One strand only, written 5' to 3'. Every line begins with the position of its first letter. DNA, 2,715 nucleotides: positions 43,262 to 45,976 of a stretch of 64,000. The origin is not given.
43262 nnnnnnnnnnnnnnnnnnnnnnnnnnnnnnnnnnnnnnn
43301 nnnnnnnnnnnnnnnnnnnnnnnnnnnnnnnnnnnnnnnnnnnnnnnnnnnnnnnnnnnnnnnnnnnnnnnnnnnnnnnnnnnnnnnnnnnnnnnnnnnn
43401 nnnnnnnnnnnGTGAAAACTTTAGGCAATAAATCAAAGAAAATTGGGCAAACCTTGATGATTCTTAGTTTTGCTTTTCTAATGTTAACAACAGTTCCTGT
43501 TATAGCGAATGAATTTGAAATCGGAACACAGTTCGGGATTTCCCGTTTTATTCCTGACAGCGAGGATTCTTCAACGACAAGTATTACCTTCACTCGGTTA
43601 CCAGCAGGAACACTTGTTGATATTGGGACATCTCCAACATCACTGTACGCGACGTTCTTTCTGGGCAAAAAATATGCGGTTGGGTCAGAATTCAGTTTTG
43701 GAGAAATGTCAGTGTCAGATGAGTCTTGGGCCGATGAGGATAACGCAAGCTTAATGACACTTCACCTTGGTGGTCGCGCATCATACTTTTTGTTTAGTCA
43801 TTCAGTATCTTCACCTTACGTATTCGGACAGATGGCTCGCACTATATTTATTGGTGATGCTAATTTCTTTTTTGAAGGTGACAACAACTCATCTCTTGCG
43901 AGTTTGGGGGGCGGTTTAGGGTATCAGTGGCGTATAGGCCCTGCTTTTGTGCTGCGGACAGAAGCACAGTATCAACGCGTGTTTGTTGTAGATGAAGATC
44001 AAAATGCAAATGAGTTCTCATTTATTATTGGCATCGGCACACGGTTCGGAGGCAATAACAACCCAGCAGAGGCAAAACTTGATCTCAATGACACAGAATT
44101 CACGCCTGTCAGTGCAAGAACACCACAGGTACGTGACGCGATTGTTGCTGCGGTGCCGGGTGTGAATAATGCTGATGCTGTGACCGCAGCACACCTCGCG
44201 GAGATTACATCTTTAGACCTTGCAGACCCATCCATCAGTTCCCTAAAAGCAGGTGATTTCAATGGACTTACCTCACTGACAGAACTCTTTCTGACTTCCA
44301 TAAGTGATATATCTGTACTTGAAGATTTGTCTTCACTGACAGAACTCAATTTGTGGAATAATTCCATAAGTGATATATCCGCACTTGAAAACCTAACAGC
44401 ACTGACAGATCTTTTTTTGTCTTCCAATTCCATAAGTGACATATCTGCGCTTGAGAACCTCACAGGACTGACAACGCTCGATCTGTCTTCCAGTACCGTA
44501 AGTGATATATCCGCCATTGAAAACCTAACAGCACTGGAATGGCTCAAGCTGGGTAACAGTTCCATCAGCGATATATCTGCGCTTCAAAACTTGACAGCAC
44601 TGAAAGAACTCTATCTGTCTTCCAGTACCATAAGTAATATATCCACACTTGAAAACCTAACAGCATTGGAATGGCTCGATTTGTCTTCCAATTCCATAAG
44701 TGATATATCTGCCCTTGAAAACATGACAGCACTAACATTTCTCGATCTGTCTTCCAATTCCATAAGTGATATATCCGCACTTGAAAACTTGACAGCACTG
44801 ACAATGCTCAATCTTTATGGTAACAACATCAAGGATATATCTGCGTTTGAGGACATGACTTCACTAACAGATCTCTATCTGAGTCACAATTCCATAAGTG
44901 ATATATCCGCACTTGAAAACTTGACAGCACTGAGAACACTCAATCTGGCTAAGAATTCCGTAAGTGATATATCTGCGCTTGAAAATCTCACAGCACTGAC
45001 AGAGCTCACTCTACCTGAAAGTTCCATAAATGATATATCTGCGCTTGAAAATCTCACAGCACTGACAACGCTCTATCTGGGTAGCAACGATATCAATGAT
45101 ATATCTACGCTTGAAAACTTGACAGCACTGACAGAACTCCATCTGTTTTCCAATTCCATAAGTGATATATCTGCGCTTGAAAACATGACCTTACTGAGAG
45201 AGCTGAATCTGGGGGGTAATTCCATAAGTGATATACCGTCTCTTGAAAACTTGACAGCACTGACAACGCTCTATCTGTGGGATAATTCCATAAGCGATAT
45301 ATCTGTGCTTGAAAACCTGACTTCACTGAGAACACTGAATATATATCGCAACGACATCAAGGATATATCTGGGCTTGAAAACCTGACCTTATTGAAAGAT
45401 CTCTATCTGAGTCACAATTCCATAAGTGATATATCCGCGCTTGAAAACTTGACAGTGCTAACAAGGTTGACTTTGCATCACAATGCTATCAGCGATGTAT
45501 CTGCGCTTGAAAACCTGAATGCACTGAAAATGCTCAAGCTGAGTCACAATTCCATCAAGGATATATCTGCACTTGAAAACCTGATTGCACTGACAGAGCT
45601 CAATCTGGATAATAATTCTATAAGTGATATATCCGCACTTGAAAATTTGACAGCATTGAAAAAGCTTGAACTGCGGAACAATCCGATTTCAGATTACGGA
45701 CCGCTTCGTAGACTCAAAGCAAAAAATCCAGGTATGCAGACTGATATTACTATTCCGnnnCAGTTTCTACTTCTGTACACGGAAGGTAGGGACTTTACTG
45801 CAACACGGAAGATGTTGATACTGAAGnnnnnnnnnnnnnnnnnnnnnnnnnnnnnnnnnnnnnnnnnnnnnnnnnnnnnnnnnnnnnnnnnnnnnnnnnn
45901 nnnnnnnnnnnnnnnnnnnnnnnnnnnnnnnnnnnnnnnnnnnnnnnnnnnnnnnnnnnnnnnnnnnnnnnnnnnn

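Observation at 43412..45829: LRR paralog that swapped the T9SS sorting domain for an N-terminal outer-membrane beta-barrel; in-frame stop leaves a 22-codon CTD fossil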

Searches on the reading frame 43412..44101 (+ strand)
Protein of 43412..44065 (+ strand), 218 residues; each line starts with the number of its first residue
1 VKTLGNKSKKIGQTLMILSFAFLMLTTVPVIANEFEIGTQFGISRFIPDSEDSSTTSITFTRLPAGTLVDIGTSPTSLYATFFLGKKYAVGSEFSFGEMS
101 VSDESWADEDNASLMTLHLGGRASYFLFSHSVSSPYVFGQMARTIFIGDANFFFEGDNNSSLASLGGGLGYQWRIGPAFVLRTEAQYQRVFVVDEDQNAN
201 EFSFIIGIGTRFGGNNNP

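Call 9: search_protein_families(library=pfam, proteins=[window:43412-44070:+], max_evalue=0.1)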
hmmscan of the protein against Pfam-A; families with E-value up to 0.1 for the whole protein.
window:43412-44070:+ (219 aa): 2 families
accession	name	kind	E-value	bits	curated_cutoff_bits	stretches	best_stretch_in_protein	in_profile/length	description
PF13505.12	OMP_b-brl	-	2.1e-05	25.2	28.7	1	19-212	2-175/175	Outer membrane protein beta-barrel domain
PF05736.17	OprF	-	0.026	14.7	23.5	1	134-215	109-183/184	OprF membrane domain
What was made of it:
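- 43508..44050 (+): 8-stranded outer-membrane beta-barrel domain, residues 33-213. It is derived from a normally stand-alone ~215-aa Poribacteria 'porin family' gene. PF13505 scores 25.2 bits, below its cut-off (call 9).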

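Call 10: search_protein_families(library=ncbifam, proteins=[window:43412-44070:+], max_evalue=0.1)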
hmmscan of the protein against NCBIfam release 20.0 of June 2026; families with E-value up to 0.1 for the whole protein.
window:43412-44070:+ (219 aa): 0 families

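Call 21: find_related_loci(query=window:43412-44065:+, collection=genome_contigs, flank=10000)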
Query seq(218 aa) (218 aa) in genome_contigs; peptide patterns used: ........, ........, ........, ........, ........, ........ (x = any residue, [..] = any of these).
101 stretches matched a pattern, but none encodes a relative of the query by tblastn (E <= 1e-3).
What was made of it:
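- Tried and rejected: Genome scan with the single barrel protein: no relatives found (call 21).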

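Call 23: find_related_loci(query=A1, collection=genome_contigs, flank=10000)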
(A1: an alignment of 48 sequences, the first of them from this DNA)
Query A1 (230 aa) in genome_contigs; peptide patterns used: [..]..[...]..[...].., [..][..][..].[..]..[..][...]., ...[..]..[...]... (x = any residue, [..] = any of these).
99 stretches matched a pattern; 41 encode a relative of the query (tblastn E <= 1e-3); 39 distinct loci.
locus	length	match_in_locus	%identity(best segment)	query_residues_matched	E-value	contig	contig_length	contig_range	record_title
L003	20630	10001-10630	66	1-217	6e-88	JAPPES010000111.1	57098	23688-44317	MAG: Candidatus Poribacteria bacterium isolate RHO1_bin_11 NODE_1217_length_57098_cov_18.950932, whole genome shotgun se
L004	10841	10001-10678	63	1-218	6e-85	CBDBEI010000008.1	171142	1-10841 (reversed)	MAG: Candidatus Poribacteria bacterium isolate addb8a48-e40a-4d5d-92e9-c4632a5e54a8 genome assembly, contig: contig_8, w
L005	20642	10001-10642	57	1-218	3e-75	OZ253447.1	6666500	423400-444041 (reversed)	MAG: Candidatus Poribacteria bacterium isolate c3a381aa-0ed9-4b9f-99fb-31763fcdc289 genome assembly, chromosome: 1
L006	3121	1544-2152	58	15-217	3e-75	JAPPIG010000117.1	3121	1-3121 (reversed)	MAG: Candidatus Poribacteria bacterium isolate RHO2_bin_17 NODE_24467_length_3121_cov_5.091650, whole genome shotgun seq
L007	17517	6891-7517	57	1-213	2e-74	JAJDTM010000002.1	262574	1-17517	MAG: Candidatus Poribacteria bacterium isolate jk18x1bzbins.25 k141_431015, whole genome shotgun sequence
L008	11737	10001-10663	54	1-220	1e-73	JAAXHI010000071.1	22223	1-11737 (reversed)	MAG: Candidatus Poribacteria bacterium isolate Plut_88885 unfiltered_Plut_88885_genomic_contig_723123, whole genome shot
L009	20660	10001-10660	55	1-218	5e-71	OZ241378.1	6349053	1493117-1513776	MAG: Candidatus Poribacteria bacterium isolate 8f0f5501-85a9-4e66-9deb-4e7c08d09c04 genome assembly, chromosome: 1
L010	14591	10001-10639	53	1-218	8e-69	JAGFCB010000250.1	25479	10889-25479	MAG: Candidatus Poribacteria bacterium isolate SB0101 contig_30971, whole genome shotgun sequence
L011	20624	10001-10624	56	1-213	4e-68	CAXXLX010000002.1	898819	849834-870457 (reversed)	MAG: Candidatus Poribacteria bacterium isolate 1c23486e-f1bb-4f7c-a5ff-9ffc904aba33 genome assembly, contig: contig_2, w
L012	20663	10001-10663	54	1-218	3e-68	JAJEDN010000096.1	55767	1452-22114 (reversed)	MAG: Candidatus Poribacteria bacterium isolate p16x33bins.23 k141_245589, whole genome shotgun sequence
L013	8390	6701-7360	55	1-216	1e-67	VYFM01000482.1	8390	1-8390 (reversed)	MAG: Candidatus Poribacteria bacterium isolate SB0677_bin_25 NODE_2921_length_8390_cov_15.928374, whole genome shotgun s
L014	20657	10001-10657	53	1-223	1e-67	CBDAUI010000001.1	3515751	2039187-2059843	MAG: Candidatus Poribacteria bacterium isolate ebb03bee-5bc3-4167-9627-03da9fd662bd genome assembly, contig: contig_1, w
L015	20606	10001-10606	55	15-217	1e-66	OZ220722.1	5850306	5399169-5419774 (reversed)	MAG: Candidatus Poribacteria bacterium isolate 09e4b887-e8cc-4912-b364-6afc626817b5 genome assembly, chromosome: 1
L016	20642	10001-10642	54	1-213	3e-65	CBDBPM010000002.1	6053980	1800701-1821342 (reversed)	MAG: Candidatus Poribacteria bacterium isolate 2ce76e30-9b7a-4682-b141-86baa08e5e2a genome assembly, contig: contig_2, w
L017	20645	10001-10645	54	1-213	4e-65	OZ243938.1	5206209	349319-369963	MAG: Candidatus Poribacteria bacterium isolate 1d27aecb-7b08-4092-90e4-ddfc7d8e693b genome assembly, chromosome: 1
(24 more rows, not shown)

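Call 33: predict_structure(alignment_id=A1)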
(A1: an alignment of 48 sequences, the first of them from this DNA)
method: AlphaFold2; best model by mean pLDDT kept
length: 230 residues; sequences in the alignment: 48
mean_pLDDT: 75.5   pTM: 0.69
mean pLDDT of the five models: 75.5, 75.0, 74.2, 73.7, 71.9
residues with pLDDT >= 90: 84; 70-90: 47; 50-70: 78; < 50: 21
segments of 3 or more residues with pLDDT < 50: 1-5, 63-74
pLDDT, mean of each block of 10 residues (from residue 1): 50 67 61 84 84 62 42 67 93 82 57 80 96 96 80 56 94 93 96 86 93 65 53
secondary structure, 60 per line:
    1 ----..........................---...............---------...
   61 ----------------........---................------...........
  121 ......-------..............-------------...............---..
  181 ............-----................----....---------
elements in order: H5-30 E34-48 E58-60 E77-84 E88-103 E110-126 E134-147 E161-175 E179-192 E198-213 H218-221
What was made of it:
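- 43412..43507 (+): Signal peptide, residues 1-32 (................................|NE). AF2 models a helix spanning residues 5-30 (call 33).
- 43508..44050 (+): AF2 gives 8 strands (call 33).
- On Inverse autotransporter (type Ve): The model has 8 strands and no inverse-autotransporter Pfam hit appeared (calls 9, 33).
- Checked: AF2 models them as a helix spanning 5-30 (call 33).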

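Call 36: fold_search(model_id=the predicted structure, library=pdb)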
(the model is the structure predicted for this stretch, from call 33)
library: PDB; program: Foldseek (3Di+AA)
matches with E <= 10: 1047; with E <= 0.001: 29
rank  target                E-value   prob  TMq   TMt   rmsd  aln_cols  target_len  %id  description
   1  3qrc_B                7.7e-07  1.00  0.44  0.59   5.5       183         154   16  The crystal structure of Ail, the attachment invasion locus protein of Yersinia pestis, in complex with the heparin an (released 2011-11-23)
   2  3qra                  9.0e-07  1.00  0.45  0.63   5.6       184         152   16  The crystal structure of Ail, the attachment invasion locus protein of Yersinia pestis (released 2011-11-23)
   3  3qrc_A                1.0e-06  1.00  0.44  0.60   5.4       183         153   16  The crystal structure of Ail, the attachment invasion locus protein of Yersinia pestis, in complex with the heparin an (released 2011-11-23)
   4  2x27                  6.1e-06  1.00  0.45  0.48   8.1       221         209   16  Crystal structure of the outer membrane protein OprG from Pseudomonas aeruginosa (released 2010-12-15)
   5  2n2l_MODEL_1_A        8.0e-06  1.00  0.42  0.58   6.0       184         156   15  NMR structure of yersinia pestis ail (attachment invasion locus) in decylphosphocholine micelles calculated wi (released 2015-07-22)
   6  9a2m_MODEL_1_A        8.4e-06  1.00  0.51  0.36   7.1       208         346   15  Model of E. coli OmpA by in-cell photo-crosslinking MS and deep learning (released 2023-02-24)
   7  8qxp                  1.1e-05  1.00  0.49  0.60   5.9       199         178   16  Crystal structure of the outer membrane porin OmpW from Klebsiella pneumoniae (released 2024-01-24)
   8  2f1v_A                1.4e-05  1.00  0.46  0.57   6.8       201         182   16  Outer membrane protein OmpW (released 2006-01-24)
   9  4rlc                  1.4e-05  1.00  0.38  0.59   6.3       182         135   16  Crystal structure of the N-terminal beta-barrel domain of Pseudomonas aeruginosa OprF (released 2015-04-22)
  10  2m06_MODEL_1_A        2.3e-05  1.00  0.41  0.56   5.7       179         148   14  NMR structure of OmpX in phopspholipid nanodiscs (released 2012-12-12)
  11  1p4t                  4.4e-05  1.00  0.47  0.66   4.8       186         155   12  Crystal structure of Neisserial surface protein A (NspA) (released 2003-07-22)
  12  1qj9                  4.6e-05  1.00  0.40  0.55   5.7       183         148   12  CRYSTAL STRUCTURE OF THE OUTER MEMBRANE PROTEIN OMPX FROM ESCHERICHIA COLI (released 1999-10-06)
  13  9fzd_A                9.2e-05  1.00  0.40  0.50   7.3       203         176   11  Structure of OmpA-long in complex with nanobody Nb39 (released 2024-07-17)
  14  2f1t_A                1.1e-04  1.00  0.46  0.56   7.3       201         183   18  Outer membrane protein OmpW (released 2006-01-24)
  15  9fzc_A                1.3e-04  1.00  0.48  0.61   5.9       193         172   12  Structure of OmpA-short in complex with nanobody Nb01 (released 2024-07-17)
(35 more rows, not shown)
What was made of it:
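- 43508..44050 (+): Foldseek matches Ail, OmpX, OmpW and OmpA (call 36).
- On Pfam OMP_b-brl (PF13505) / small 8-stranded OM barrels: The top Foldseek matches are Ail, OprG, OmpA, OmpW, OprF-N, OmpX and NspA, at E 1e-6 to 1e-4 (calls 33, 36).
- Closest known: Small 8-stranded outer-membrane barrels. Same: The fold and size match: 8 antiparallel strands, long external loops, short periplasmic turns, and a last strand ending in Phe (calls 33, 36).
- Checked: Foldseek's best matches are Ail, OprG, OmpA, OmpW, OprF-N, OmpX and NspA (calls 33, 36).
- The best fold matches are Ail, OmpX, OmpW and OmpA (calls 33, 36). Its C-terminus is predicted to be periplasmic (calls 33, 36).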

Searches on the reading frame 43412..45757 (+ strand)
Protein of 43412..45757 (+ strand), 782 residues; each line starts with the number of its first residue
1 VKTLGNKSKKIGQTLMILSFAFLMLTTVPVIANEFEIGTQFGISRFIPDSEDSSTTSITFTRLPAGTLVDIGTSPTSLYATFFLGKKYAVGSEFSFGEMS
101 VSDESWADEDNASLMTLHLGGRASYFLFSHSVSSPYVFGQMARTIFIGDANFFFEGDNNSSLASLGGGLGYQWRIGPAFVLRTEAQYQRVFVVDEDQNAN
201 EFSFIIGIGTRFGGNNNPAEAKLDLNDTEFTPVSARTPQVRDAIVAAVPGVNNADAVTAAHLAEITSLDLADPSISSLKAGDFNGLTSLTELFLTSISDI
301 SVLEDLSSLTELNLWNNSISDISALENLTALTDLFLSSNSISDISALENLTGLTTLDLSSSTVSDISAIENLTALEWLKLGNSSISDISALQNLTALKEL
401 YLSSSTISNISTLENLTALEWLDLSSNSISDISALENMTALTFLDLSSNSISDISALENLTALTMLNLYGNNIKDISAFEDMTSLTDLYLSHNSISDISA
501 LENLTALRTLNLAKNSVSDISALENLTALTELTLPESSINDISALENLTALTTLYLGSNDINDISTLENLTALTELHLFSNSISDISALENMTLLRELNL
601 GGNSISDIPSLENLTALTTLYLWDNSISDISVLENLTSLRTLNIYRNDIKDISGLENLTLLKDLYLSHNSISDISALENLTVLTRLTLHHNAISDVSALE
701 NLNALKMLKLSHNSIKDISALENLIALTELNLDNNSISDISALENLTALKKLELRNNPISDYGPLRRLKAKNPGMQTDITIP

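Call 9: search_protein_families(library=pfam, proteins=[window:43412-45757:+], max_evalue=0.1)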
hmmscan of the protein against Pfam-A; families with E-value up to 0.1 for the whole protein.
window:43412-45757:+ (782 aa): 12 families
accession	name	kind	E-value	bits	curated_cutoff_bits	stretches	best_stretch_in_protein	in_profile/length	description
PF12799.13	LRR_4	-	8.4e-89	290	27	11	418-459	2-44/44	Leucine Rich repeats (2 copies)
PF13855.12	LRR_8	-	2.8e-72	238.8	27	21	463-516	3-60/61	Leucine rich repeat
PF23598.1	LRR_14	-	3.6e-23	82.3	40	5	427-533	35-145/353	Leucine-rich repeat region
PF23952.1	LRR_EndoS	-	1.3e-18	67.7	27.9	4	355-449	27-116/116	Endo-beta-N-acetylglucosaminidase EndoS LRR domain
PF00560.39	LRR_1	-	7.9e-16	55.2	20.6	0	419-437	2-22/23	Leucine Rich Repeat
PF14580.12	LRR_9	-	5.9e-11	42.7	30.5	2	591-691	17-123/175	Leucine-rich repeat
PF13516.12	LRR_6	-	1.2e-07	31.7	23.4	0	483-497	3-17/24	Leucine Rich repeat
PF23211.1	LRR_LRWD1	-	5.2e-07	30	28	0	413-477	38-102/190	Leucine-rich repeat and WD repeat-containing protein 1, LRR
PF13505.12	OMP_b-brl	-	0.00034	21.3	28.7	1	19-212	2-175/175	Outer membrane protein beta-barrel domain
PF07723.19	LRR_2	-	0.00038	21.4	20.9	0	397-416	2-21/26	Leucine Rich Repeat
PF19162.5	DUF5844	-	0.002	18.9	25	0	485-555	17-84/109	Family of unknown function (DUF5844)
PF13306.12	LRR_5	-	0.009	16.4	27.7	0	469-545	31-109/127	BspA type Leucine rich repeat region (6 copies)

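Call 10: search_protein_families(library=ncbifam, proteins=[window:43412-45757:+], max_evalue=0.1)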
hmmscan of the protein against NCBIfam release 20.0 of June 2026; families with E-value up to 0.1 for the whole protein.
window:43412-45757:+ (782 aa): 6 families
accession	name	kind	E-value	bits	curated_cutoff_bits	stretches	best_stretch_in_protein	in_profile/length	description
NF033189.1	internalin_A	exception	2.4e-123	413.1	1600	3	297-623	87-412/799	class 1 internalin InlA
NF033190.2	inl_like_NEAT_1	exception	1.7e-78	264.7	1275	3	371-585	261-474/754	NEAT domain-containing leucine-rich repeat protein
NF033188.1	internalin_H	exception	2.9e-66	224.2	1050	3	441-593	100-252/548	InlH/InlC2 family class 1 internalin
NF033187.0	internalin_J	exception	9.4e-15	53.9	1700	3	519-749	85-310/846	class 1 internalin InlJ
NF041381.1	XopAC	subfamily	1.8e-05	23.6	450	2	309-428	68-194/451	XopAC/AvrAC family type III secretion system effector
TIGR00530.1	AGP_acyltrn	subfamily_domain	0.014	15.2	102.95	0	491-530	23-62/130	1-acylglycerol-3-phosphate O-acyltransferase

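Call 14: find_encoding_contigs(protein=window:43412-45757:+, flank=10000, max_places=6)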
Protein seq(782 aa) (782 aa): no gene with exactly this product is on record in the collection.
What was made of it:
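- Tried and rejected: Exact-sequence look-up of the 782-aa product: not on record (call 14).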

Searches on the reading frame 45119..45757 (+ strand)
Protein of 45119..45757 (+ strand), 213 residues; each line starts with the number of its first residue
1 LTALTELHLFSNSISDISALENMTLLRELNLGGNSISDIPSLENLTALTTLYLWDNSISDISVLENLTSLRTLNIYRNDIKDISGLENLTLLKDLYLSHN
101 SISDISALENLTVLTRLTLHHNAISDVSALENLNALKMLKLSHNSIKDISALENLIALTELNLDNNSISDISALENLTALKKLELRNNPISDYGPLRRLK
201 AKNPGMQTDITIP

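Call 61: find_homologous_proteins(query=window:45119-45757:+, max_evalue=1e-10)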
Query seq(213 aa) (213 aa): 449 proteins with E <= 1e-10 among 8000 candidates; the best 120 are listed.
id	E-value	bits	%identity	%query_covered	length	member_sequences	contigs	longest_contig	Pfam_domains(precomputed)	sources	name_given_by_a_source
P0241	1.9e-58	215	41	92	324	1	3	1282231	PF12799.14,PF13855.13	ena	-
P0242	9.0e-46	174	53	86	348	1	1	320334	PF12799.14,PF05345.19,PF13855.13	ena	-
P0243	2.5e-44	169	48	86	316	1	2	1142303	PF23598.2,PF12799.14,PF13855.13,PF23211.1,PF23952.2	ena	-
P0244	3.7e-39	152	56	79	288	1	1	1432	PF23598.2,PF13516.13,PF14580.13,PF00560.40,PF12799.14,PF13855.13,PF23211.1,PF23952.2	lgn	-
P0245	9.0e-39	151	50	92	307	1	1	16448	PF23598.2,PF14580.13,PF00560.40,PF12799.14,PF13855.13,PF23952.2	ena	-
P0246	1.2e-37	147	54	57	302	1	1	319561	PF23598.2,PF13516.13,PF00560.40,PF12799.14,PF13855.13,PF23952.2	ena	-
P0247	1.3e-37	147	58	79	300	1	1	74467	PF23598.2,PF12799.14,PF13855.13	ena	-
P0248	2.7e-37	146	45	69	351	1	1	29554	PF23598.2,PF13516.13,PF14580.13,PF00560.40,PF12799.14,PF13855.13,PF23211.1,PF23952.2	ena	-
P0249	7.5e-37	145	53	95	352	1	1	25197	PF23598.2,PF13516.13,PF14580.13,PF00560.40,PF18962.8,PF12799.14,PF13860.13,PF13855.13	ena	-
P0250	5.1e-36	142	40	91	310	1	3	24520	PF14580.13,PF12799.14,PF13855.13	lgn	-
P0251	7.7e-36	142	49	84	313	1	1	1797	PF23598.2,PF13516.13,PF00560.40,PF18998.7,PF12799.14,PF13855.13,PF23952.2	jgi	-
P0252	8.7e-36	141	45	93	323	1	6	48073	PF23598.2,PF13516.13,PF00560.40,PF12799.14,PF13855.13,PF23211.1,PF23952.2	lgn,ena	-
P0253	1.6e-35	140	37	86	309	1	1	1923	PF23598.2,PF12799.14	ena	-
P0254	2.6e-35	140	47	73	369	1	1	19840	PF24048.2,PF14580.13,PF00560.40,PF12799.14,PF13855.13,PF23211.1,PF23952.2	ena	-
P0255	4.5e-35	139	43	86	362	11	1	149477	PF23598.2,PF13516.13,PF14580.13,PF00560.40,PF12799.14,PF13855.13,PF23952.2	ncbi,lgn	-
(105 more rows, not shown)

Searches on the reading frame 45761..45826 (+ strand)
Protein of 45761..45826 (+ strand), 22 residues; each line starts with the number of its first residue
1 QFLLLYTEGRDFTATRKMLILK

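Call 59: search_protein_families(library=ncbifam, proteins=[window:45761-45826:+], max_evalue=10)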
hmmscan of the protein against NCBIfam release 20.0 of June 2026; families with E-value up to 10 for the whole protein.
seq(22 aa): 0 families
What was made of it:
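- On T9SS type A cargo (TIGR04183 CTD): The translated tail gets no hit (call 59).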
